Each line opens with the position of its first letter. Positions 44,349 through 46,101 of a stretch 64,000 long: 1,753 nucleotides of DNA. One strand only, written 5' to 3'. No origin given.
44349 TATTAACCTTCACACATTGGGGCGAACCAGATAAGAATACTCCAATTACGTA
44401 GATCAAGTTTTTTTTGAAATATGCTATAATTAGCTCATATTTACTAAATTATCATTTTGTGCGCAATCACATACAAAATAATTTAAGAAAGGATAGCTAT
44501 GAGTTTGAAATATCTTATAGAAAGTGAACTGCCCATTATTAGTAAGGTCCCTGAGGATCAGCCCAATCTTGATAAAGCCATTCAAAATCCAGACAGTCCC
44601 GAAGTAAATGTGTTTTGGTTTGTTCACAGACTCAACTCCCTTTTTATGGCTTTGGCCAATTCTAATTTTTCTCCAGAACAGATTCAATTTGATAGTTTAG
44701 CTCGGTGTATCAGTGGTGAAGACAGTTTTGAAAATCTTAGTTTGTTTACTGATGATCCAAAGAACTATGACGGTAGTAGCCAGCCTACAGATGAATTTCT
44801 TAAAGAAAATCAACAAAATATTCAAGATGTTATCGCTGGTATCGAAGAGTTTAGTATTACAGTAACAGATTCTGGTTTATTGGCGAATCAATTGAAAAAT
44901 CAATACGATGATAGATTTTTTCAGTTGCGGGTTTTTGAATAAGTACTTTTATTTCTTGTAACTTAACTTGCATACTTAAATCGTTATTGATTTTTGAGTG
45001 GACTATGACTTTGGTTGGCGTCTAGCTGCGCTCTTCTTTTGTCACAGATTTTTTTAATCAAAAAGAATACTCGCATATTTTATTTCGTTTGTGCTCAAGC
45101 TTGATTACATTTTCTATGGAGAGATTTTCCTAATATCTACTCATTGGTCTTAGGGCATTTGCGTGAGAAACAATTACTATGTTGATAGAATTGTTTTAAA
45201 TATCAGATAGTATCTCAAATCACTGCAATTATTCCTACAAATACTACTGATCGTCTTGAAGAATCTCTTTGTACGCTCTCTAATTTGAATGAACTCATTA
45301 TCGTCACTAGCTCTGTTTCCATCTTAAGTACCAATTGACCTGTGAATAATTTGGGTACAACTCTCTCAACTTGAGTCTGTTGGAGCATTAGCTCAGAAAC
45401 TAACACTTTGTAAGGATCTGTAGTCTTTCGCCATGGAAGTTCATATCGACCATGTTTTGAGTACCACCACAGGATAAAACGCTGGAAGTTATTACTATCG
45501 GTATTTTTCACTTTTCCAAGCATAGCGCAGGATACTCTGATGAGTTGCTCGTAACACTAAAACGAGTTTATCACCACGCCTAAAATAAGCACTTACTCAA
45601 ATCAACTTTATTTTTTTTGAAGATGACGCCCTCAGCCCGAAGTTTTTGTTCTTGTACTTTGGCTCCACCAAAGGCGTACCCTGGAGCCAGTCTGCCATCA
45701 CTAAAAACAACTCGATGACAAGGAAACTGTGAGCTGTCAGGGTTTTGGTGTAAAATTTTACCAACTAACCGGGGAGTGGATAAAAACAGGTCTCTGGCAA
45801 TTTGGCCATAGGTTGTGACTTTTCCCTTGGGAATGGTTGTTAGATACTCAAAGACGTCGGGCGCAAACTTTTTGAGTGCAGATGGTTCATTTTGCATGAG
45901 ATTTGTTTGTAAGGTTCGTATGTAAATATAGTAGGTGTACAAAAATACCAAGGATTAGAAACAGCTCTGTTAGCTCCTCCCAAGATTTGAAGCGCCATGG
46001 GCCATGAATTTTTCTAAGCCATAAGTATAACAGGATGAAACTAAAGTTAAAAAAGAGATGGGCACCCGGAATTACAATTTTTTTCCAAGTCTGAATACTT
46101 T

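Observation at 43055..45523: The 5' end of the mutY-like gene is duplicated (~85% identity) on either side of a 1.3-kb insertion carrying an acidic hypothetical ORF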

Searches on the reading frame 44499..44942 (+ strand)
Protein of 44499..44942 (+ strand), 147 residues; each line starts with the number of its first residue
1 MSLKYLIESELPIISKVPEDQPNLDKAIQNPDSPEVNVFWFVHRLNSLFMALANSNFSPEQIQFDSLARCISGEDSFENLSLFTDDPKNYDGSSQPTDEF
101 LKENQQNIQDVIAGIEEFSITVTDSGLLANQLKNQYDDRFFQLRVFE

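Call 9: search_protein_families(library=pfam, proteins=[window:44499-44942:+], max_evalue=0.01)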
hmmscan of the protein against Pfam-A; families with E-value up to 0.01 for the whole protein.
window:44499-44942:+ (147 aa): 0 families

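Call 14: find_homologous_proteins(query=window:44499-44942:+, max_evalue=0.001)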
Query window:44499-44942:+ (147 aa): 1 proteins with E <= 0.001 among 13 candidates.
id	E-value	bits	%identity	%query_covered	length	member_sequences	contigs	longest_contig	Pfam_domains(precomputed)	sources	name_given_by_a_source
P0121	2.0e-90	318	100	100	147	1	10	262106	-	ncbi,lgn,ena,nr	ncbi:MAG: hypothetical protein H6773_00570 [Pseudomonadales bacterium]|nr:hypothetical protein [Cand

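Call 26: search_protein_families(library=phrogs, proteins=[window:44499-44942:+], max_evalue=0.01)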
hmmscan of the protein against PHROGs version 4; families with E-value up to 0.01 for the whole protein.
window:44499-44942:+ (147 aa): 0 families

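Call 31: find_encoding_contigs(protein=P0121, flank=6000, max_places=10)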
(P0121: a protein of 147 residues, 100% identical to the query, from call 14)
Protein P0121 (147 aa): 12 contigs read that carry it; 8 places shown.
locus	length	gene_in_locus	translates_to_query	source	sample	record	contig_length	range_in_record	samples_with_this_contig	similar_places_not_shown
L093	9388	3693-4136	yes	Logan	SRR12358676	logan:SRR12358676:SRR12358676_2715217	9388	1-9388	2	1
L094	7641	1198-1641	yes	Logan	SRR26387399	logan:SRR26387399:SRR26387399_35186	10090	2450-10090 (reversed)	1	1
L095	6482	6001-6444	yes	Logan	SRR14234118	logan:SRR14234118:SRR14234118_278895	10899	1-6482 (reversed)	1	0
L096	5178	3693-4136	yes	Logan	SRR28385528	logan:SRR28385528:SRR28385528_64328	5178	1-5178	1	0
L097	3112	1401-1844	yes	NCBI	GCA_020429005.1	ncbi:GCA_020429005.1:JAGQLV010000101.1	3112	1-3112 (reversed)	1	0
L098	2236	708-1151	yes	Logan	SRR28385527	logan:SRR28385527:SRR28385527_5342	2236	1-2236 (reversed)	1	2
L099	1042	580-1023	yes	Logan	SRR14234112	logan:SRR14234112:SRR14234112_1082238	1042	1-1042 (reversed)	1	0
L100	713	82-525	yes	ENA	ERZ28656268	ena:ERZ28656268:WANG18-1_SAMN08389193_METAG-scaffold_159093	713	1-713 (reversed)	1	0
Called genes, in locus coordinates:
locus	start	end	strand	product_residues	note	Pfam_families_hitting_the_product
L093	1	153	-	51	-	?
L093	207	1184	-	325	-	PF01467:CTP_transf_like, PF04019:DUF359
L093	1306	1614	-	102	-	-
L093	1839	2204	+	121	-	-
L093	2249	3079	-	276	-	PF00730:HhH-GPD, PF00633:HHH (weak)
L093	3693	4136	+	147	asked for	-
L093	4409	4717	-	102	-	-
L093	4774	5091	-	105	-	PF01035:DNA_binding_1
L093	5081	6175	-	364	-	-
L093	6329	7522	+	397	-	PF00390:malic, PF03949:Malic_M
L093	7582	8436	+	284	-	-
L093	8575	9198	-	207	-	PF00702:Hydrolase, PF13419:HAD_2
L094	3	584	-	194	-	?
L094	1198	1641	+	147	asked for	-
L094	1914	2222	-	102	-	-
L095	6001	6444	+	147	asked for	-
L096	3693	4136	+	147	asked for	-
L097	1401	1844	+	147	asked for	-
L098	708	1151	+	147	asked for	-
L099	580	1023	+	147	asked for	-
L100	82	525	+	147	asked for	-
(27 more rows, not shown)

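Call 43: search_protein_families(library=ncbifam, proteins=[window:44499-44942:+], max_evalue=0.001)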
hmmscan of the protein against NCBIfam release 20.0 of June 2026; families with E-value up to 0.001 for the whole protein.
window:44499-44942:+ (147 aa): 0 families

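Call 54: find_related_loci(query=window:44499-44942:+, collection=viral_contigs, flank=5000)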
Query window:44499-44942:+ (147 aa) in viral_contigs; peptide patterns used: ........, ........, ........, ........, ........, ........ (x = any residue, [..] = any of these).
5 stretches matched a pattern, but none encodes a relative of the query by tblastn (E <= 1e-3).

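Call 55: find_related_loci(query=window:44499-44942:+, collection=metagenome_contigs, flank=8000)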
Query window:44499-44942:+ (147 aa) in metagenome_contigs; peptide patterns used: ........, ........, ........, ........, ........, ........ (x = any residue, [..] = any of these).
188 stretches matched a pattern, but none encodes a relative of the query by tblastn (E <= 1e-3).

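Call 59: predict_structure(protein=window:44499-44942:+)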
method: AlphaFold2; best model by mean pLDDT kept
length: 147 residues; sequences in the alignment: 1
mean_pLDDT: 48.9   pTM: 0.39
mean pLDDT of the five models: 48.9, 40.5, 38.5, 36.9, 36.1
residues with pLDDT >= 90: 0; 70-90: 0; 50-70: 78; < 50: 69
segments of 3 or more residues with pLDDT < 50: 1-29, 66-97, 145-147
pLDDT, mean of each block of 10 residues (from residue 1): 36 36 43 54 61 61 49 36 37 46 53 53 61 59 49
secondary structure, 60 per line:
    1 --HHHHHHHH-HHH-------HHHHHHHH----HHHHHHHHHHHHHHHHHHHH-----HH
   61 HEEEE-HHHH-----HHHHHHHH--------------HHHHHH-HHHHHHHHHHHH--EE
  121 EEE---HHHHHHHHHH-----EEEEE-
elements in order: H3-10 H22-29 H34-53 E62-65 H67-70 H76-83 H98-103 H105-116 E119-123 H127-136 E142-146

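Call 81: search_dna_similar(query=window:44499-44942:+, collection=phages, mode=protein, max_evalue=0.01)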
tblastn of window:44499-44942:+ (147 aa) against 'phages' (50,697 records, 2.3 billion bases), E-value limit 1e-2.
No match.

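Call 82: search_dna_similar(query=window:44499-44942:+, collection=plasmids, mode=protein, max_evalue=0.01)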
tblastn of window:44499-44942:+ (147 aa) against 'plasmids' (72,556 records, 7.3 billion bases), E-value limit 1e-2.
No match.

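Call 91: search_protein_representatives(protein=window:44499-44942:+)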
Query: 147 residues. Proteins with E-value up to 0.001 (for the whole library): 1; up to 1e-10: 1; up to 1e-30: 1. The best 1 are listed.
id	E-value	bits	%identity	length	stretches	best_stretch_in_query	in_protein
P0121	6.2e-91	317.9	100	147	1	1-147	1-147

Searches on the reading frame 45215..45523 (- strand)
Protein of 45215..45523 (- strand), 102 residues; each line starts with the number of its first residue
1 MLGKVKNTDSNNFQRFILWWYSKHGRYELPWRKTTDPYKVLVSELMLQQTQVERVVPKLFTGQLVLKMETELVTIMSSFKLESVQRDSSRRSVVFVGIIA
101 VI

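Call 9: search_protein_families(library=pfam, proteins=[window:45215-45523:-], max_evalue=0.01)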
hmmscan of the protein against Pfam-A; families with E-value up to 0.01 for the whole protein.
window:45215-45523:- (102 aa): 0 families

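Call 26: search_protein_families(library=phrogs, proteins=[window:45215-45523:-], max_evalue=0.01)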
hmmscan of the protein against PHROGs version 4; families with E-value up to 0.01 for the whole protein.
window:45215-45523:- (102 aa): 0 families

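Call 36: find_homologous_proteins(query=window:45215-45523:-, max_evalue=0.00001)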
Query window:45215-45523:- (102 aa): 27 proteins with E <= 0.00001 among 28 candidates.
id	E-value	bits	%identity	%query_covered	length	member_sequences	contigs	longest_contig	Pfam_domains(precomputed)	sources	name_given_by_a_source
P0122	8.3e-60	217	100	100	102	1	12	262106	-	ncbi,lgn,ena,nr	ncbi:MAG: hypothetical protein H6773_00575 [Pseudomonadales bacterium]|nr:hypothetical protein [Cand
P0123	8.7e-14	69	67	47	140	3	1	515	PF00730.32,PF00633.30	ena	-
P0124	1.1e-12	66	65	54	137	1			PF00730.32,PF00633.30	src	-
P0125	1.3e-12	66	75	42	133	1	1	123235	PF00730.32,PF00633.30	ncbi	-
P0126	7.4e-12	63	77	38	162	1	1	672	PF00730.32,PF00633.30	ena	-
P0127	8.0e-12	63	76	37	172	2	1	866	PF00730.32,PF00633.30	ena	-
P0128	3.8e-11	61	67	51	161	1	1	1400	PF00730.32,PF00633.30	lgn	-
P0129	8.5e-11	60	72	45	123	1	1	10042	PF00730.32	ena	-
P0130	8.6e-11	60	59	50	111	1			PF00730.32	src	-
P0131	2.1e-10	59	70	45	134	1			PF00730.32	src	-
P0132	2.1e-10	59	71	41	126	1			PF00730.32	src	-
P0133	4.8e-10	57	67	45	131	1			PF00730.32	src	-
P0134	1.5e-9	56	62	49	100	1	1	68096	-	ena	-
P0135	2.3e-9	55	67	42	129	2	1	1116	PF00730.32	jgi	jgi:A/G-specific adenine glycosylase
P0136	4.3e-9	54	74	38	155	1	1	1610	PF00730.32,PF00633.30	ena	-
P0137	6.2e-9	54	74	37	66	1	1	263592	-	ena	-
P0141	2.5e-8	52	82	32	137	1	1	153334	-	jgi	jgi:A/G-specific adenine glycosylase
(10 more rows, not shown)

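Call 37: find_encoding_contigs(protein=P0137, flank=8000, max_places=3)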
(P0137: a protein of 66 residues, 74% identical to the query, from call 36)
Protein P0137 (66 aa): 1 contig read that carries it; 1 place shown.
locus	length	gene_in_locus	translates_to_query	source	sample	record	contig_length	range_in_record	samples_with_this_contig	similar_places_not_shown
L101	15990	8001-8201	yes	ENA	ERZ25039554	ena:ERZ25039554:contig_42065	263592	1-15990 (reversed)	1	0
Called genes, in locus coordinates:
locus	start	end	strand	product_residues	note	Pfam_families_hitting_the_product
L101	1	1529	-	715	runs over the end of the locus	PF00083:Sugar_tr (weak), PF07690:MFS_1, PF00749:tRNA-synt_1c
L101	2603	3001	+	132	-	-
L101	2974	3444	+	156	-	PF00583:Acetyltransf_1, PF13527:Acetyltransf_9 (weak), PF13673:Acetyltransf_10, PF13508:Acetyltransf_7, PF14542:Acetyltransf_CG (faint)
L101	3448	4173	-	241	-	PF00496:SBP_bac_5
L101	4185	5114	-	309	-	PF00496:SBP_bac_5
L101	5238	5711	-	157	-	PF03466:LysR_substrate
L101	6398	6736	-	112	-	-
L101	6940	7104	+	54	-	-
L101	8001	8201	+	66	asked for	-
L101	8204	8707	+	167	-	-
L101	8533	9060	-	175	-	-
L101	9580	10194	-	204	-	PF01810:LysE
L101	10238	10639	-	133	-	PF02542:YgbB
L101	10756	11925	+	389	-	-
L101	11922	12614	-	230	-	PF02559:CarD_TRCF_RID, PF21095:CarD_C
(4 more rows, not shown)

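Call 38: find_encoding_contigs(protein=P0134, flank=8000, max_places=3)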
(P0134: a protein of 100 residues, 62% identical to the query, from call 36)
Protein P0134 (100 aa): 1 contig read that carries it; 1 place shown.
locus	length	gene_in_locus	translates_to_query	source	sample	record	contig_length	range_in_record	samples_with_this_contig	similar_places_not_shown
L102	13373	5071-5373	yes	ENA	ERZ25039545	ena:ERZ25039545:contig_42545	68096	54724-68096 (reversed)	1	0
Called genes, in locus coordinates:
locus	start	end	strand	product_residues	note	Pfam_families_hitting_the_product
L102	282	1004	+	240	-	-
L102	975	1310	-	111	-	-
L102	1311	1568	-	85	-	-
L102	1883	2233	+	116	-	-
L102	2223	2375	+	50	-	-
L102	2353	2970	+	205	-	PF00702:Hydrolase, PF13419:HAD_2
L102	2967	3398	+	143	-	PF01790:LGT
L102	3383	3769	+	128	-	PF01790:LGT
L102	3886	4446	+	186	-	PF01544:CorA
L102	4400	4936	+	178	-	PF01544:CorA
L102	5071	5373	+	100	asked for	-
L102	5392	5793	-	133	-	-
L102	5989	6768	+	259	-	PF01554:MatE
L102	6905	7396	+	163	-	PF01554:MatE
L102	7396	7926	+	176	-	PF04493:Endonuclease_5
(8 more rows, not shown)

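Call 39: find_encoding_contigs(protein=P0125, flank=8000, max_places=3)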
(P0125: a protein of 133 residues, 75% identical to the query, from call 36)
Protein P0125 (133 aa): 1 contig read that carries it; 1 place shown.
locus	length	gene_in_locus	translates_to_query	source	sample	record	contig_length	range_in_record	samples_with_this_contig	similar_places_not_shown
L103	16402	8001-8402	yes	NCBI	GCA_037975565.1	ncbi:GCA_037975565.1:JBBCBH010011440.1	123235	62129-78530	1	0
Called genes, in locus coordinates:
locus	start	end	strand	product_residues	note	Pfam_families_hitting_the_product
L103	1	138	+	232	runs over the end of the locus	PF00528:BPD_transp_1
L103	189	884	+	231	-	PF00005:ABC_tran, PF13304:AAA_21 (weak)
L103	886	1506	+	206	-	PF09335:VTT_dom (weak)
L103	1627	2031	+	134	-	PF14325:DUF4383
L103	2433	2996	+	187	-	PF01625:PMSR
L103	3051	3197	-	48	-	-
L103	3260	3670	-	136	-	PF01641:SelR, PF24046:At4g08330 (faint), PF03226:Yippee-Mis18 (weak)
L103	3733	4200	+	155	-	PF07884:VKOR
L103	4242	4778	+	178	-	-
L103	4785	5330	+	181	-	-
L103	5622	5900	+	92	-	PF00578:AhpC-TSA, PF08534:Redoxin (weak)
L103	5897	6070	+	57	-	-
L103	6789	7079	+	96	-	-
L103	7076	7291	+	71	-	-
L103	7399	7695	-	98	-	-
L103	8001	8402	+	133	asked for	PF00730:HhH-GPD, PF00633:HHH (weak)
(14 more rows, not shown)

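Call 40: find_encoding_contigs(protein=P0141, flank=8000, max_places=3)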
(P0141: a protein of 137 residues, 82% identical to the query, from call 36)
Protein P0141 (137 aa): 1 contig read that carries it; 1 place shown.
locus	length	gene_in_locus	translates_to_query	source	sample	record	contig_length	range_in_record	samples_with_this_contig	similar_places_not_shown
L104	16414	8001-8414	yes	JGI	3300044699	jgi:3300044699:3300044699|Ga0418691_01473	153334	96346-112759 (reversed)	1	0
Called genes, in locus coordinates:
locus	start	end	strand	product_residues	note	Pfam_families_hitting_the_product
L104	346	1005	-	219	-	PF04542:Sigma70_r2, PF00196:GerE (weak), PF08281:Sigma70_r4_2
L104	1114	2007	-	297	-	PF01636:APH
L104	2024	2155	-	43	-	-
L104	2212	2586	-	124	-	PF02525:Flavodoxin_2, PF03358:FMN_red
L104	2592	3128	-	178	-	PF04264:YceI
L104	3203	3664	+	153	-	PF22381:Staph_reg_Sar_Rot (weak), PF12802:MarR_2, PF01047:MarR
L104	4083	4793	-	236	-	PF08032:SpoU_sub_bind, PF00588:SpoU_methylase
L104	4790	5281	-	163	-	PF01406:tRNA-synt_1e (weak), PF09190:DALR_2 (weak)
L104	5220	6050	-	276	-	PF01406:tRNA-synt_1e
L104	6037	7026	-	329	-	PF00749:tRNA-synt_1c, PF19269:Anticodon_2 (weak)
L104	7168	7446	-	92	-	-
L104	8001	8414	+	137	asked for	-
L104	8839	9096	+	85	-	-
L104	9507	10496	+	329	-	-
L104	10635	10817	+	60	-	-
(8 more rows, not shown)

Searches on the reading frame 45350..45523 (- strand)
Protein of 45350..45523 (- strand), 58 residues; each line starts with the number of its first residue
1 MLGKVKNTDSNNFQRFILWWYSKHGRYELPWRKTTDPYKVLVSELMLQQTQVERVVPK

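Call 56: find_related_loci(query=window:45350-45523:-, collection=metagenome_contigs, flank=8000)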
Query seq(58 aa) (58 aa) in metagenome_contigs; peptide patterns used: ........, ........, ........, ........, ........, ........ (x = any residue, [..] = any of these).
600 stretches matched a pattern (row limit reached: there are more); 570 encode a relative of the query (tblastn E <= 1e-3); the best 80 are kept; 80 distinct loci.
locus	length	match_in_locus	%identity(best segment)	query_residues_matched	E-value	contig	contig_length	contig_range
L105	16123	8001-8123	73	17-57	1e-20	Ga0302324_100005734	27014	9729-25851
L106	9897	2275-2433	67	5-58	1e-20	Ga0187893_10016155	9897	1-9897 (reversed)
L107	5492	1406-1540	72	13-58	1e-20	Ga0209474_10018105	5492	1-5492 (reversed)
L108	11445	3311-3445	74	13-58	2e-20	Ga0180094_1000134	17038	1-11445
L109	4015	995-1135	69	11-58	3e-20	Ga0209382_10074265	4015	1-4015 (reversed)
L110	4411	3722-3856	74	13-58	4e-20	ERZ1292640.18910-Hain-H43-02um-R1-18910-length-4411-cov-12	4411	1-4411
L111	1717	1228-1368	67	11-58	5e-20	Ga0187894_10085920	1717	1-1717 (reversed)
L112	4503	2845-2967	76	17-58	6e-20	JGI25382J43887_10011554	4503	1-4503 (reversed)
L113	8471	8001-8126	69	16-57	4e-20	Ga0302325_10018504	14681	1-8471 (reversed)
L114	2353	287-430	67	10-58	6e-20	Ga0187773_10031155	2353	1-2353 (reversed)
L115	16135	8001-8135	74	13-58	6e-20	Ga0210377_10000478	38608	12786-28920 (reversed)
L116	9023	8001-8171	64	1-58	8e-20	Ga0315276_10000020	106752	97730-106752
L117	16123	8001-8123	71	17-57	7e-20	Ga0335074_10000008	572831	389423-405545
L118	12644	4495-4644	65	8-58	1e-19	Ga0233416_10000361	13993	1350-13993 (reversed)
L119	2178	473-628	65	7-58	1e-19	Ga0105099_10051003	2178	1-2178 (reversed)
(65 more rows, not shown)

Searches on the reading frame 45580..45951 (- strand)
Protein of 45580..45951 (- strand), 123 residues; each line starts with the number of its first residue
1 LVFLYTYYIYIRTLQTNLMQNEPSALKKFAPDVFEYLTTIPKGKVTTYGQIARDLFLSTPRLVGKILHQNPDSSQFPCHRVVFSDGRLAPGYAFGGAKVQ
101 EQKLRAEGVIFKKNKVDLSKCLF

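Call 9: search_protein_families(library=pfam, proteins=[window:45580-45951:-], max_evalue=0.01)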
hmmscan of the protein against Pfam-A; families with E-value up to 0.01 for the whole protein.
window:45580-45951:- (123 aa): 1 family
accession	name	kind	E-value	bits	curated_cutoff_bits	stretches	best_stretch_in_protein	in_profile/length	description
PF01035.26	DNA_binding_1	-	2.5e-21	75.7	27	1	29-109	2-81/81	6-O-methylguanine DNA methyltransferase, DNA binding domain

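Call 43: search_protein_families(library=ncbifam, proteins=[window:45580-45951:-], max_evalue=0.001)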
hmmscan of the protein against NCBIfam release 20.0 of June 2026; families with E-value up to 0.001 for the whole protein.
window:45580-45951:- (123 aa): 5 families
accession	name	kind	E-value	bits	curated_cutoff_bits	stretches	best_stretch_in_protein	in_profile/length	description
TIGR00589.1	ogt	superfamily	2e-13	50.2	46.4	1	28-107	2-80/80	methylated-DNA--[protein]-cysteine S-methyltransferase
NF007626.0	PRK10286.1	equivalog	5.7e-11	42.8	192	1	27-110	87-169/171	methylated-DNA--[protein]-cysteine S-methyltransferase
NF041132.1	DNA_protcyst_Mta_Thcoc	equivalog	1.2e-09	38.2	250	1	25-87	89-151/169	methylated-DNA--protein-cysteine methyltransferase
NF003022.0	PRK03887.1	equivalog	1.4e-09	38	164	1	24-87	88-151/175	methylated-DNA--protein-cysteine methyltransferase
NF011964.0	PRK15435.1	equivalog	1.4e-05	24.3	345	1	29-105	271-346/354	bifunctional DNA-binding transcriptional regulator/O6-methylguanine-DNA methyltransferase Ada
